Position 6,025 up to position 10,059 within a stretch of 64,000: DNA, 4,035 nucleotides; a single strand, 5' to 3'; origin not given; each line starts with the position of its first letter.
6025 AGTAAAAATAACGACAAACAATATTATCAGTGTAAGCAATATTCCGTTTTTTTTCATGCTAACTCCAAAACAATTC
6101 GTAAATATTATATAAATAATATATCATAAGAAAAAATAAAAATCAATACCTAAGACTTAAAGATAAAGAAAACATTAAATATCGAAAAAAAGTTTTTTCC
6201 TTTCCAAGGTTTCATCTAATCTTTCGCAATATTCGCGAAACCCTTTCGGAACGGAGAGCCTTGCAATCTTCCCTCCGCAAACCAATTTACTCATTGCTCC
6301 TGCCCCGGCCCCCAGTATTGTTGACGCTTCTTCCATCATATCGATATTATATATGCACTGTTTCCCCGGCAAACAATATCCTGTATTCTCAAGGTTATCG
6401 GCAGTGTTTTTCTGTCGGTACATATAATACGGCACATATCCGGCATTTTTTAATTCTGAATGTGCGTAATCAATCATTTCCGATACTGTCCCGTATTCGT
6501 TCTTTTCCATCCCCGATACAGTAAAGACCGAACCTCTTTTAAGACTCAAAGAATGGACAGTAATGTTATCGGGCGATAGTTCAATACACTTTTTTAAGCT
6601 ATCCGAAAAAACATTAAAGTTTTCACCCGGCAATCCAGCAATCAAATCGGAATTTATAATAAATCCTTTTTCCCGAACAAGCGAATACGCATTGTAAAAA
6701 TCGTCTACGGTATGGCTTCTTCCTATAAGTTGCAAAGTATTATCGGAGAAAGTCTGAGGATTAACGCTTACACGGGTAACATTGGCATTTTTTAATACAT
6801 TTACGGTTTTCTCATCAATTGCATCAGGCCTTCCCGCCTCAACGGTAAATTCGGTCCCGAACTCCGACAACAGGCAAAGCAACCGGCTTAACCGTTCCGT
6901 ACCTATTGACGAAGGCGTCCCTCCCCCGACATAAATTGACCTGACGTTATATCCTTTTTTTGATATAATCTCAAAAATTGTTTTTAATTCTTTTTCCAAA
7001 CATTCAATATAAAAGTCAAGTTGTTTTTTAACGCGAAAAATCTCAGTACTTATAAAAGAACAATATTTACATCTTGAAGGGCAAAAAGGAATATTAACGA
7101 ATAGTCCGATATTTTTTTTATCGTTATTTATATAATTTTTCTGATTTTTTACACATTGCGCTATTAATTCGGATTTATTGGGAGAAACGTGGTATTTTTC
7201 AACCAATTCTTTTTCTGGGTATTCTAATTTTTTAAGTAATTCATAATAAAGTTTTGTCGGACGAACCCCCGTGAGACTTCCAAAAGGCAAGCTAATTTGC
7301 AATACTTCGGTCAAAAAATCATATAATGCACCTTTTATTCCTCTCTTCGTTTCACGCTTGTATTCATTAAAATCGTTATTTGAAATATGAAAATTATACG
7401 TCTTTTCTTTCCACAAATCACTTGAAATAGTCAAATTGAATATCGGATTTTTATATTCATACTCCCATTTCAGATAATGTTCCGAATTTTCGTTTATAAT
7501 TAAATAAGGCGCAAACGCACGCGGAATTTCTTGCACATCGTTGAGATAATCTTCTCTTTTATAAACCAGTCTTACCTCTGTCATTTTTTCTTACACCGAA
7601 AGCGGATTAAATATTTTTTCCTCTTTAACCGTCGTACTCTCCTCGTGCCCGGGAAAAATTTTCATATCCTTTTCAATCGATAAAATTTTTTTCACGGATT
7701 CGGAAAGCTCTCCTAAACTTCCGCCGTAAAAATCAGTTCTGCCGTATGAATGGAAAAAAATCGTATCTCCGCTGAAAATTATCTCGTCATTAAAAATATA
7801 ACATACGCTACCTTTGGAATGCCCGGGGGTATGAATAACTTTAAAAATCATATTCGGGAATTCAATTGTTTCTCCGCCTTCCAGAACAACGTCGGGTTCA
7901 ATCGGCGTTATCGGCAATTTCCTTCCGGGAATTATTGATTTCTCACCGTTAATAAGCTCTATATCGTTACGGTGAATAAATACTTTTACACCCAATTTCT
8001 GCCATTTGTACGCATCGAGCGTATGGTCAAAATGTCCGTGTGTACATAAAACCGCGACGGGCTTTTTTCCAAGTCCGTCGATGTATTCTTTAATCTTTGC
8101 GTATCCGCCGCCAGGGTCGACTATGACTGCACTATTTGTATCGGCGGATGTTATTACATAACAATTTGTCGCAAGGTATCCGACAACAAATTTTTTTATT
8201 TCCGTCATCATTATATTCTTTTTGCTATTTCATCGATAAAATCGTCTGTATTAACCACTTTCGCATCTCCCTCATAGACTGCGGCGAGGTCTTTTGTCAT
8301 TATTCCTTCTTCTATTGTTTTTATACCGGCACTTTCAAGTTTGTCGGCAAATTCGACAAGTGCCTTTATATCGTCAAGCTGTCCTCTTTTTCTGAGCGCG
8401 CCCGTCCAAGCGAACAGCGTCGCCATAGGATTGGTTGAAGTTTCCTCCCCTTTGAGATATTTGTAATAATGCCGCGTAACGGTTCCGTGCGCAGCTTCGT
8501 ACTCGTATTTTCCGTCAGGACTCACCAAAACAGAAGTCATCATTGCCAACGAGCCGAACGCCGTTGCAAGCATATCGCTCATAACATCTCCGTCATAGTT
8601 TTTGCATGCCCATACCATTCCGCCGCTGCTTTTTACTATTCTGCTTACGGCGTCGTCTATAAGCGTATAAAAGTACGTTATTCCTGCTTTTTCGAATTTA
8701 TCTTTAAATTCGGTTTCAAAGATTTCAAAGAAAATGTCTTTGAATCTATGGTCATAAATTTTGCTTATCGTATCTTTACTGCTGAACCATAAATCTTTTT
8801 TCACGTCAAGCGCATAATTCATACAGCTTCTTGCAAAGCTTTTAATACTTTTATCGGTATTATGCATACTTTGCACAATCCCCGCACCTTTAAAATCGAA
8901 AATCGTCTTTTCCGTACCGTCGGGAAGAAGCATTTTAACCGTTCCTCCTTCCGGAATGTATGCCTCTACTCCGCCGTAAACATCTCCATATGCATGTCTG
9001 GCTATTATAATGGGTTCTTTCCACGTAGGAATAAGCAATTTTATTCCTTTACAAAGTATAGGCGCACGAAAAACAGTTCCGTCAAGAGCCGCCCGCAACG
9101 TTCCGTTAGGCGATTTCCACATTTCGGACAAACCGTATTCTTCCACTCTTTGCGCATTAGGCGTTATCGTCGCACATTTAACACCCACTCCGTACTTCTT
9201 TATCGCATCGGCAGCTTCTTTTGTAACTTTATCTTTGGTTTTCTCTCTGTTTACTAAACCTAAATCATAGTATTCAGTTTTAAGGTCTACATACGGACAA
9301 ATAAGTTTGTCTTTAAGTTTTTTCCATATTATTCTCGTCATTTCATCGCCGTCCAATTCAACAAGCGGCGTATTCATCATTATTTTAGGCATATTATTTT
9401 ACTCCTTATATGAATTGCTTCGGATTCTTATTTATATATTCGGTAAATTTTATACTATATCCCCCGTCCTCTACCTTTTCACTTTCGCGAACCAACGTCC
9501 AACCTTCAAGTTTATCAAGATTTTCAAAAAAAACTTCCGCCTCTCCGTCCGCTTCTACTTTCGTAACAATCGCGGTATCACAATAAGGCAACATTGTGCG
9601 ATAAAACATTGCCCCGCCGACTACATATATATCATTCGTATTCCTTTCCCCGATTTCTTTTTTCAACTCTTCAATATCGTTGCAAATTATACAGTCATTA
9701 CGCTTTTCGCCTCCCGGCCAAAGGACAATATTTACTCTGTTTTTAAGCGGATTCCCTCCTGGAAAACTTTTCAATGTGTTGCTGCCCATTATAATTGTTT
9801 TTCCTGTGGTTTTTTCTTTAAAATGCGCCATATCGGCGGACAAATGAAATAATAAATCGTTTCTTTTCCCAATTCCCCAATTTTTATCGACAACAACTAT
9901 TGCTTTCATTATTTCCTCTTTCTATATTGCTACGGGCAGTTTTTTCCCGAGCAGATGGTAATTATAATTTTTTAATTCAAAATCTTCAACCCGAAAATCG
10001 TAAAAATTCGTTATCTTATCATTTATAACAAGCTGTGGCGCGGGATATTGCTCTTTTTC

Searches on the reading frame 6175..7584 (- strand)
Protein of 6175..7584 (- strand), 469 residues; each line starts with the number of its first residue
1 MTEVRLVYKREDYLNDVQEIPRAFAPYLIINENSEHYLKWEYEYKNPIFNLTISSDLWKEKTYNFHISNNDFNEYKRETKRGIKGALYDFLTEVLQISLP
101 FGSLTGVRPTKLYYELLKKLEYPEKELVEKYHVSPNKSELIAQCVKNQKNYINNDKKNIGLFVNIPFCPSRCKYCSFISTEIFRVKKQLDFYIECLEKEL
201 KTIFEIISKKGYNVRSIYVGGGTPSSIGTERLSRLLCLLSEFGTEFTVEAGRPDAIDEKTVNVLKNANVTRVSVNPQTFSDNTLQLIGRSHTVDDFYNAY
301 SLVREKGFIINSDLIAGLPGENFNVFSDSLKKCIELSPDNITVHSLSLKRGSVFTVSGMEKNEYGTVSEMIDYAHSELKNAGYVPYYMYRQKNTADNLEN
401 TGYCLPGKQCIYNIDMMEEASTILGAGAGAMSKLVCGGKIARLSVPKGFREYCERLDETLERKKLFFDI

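Call 10: search_protein_families(library=pfam, proteins=[window:6175-7584:-], max_evalue=0.001)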
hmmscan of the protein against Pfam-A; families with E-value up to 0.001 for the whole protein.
window:6175-7584:- (469 aa): 1 family
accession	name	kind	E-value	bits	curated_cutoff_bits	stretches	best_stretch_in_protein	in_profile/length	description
PF04055.27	Radical_SAM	-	3.1e-23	83.2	29.5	1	166-331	5-164/166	Radical SAM superfamily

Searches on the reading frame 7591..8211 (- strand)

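Call 10: search_protein_families(library=pfam, proteins=[window:7591-8211:-], max_evalue=0.001)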
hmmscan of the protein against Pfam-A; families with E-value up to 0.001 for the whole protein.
window:7591-8211:- (206 aa): 2 families
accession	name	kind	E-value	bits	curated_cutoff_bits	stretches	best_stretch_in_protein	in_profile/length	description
PF00753.33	Lactamase_B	-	3e-29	102.8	22.7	1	13-189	4-196/196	Metallo-beta-lactamase superfamily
PF13483.12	Lactamase_B_3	-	0.00013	22.5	24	1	11-129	3-81/160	Beta-lactamase superfamily domain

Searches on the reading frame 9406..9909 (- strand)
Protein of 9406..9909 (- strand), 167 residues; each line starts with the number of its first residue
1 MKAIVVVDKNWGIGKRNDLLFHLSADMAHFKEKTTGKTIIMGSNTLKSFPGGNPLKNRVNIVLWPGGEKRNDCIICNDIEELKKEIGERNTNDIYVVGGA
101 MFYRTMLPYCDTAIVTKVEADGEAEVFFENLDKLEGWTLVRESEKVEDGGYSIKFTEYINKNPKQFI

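Call 9: search_protein_families(library=pfam, proteins=[window:9406-9909:-], max_evalue=0.001)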
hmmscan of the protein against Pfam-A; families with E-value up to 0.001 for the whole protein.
window:9406-9909:- (167 aa): 1 family
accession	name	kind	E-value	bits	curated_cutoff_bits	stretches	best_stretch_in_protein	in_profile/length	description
PF00186.24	DHFR_1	-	4.6e-36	124.4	25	1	2-158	3-157/159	Dihydrofolate reductase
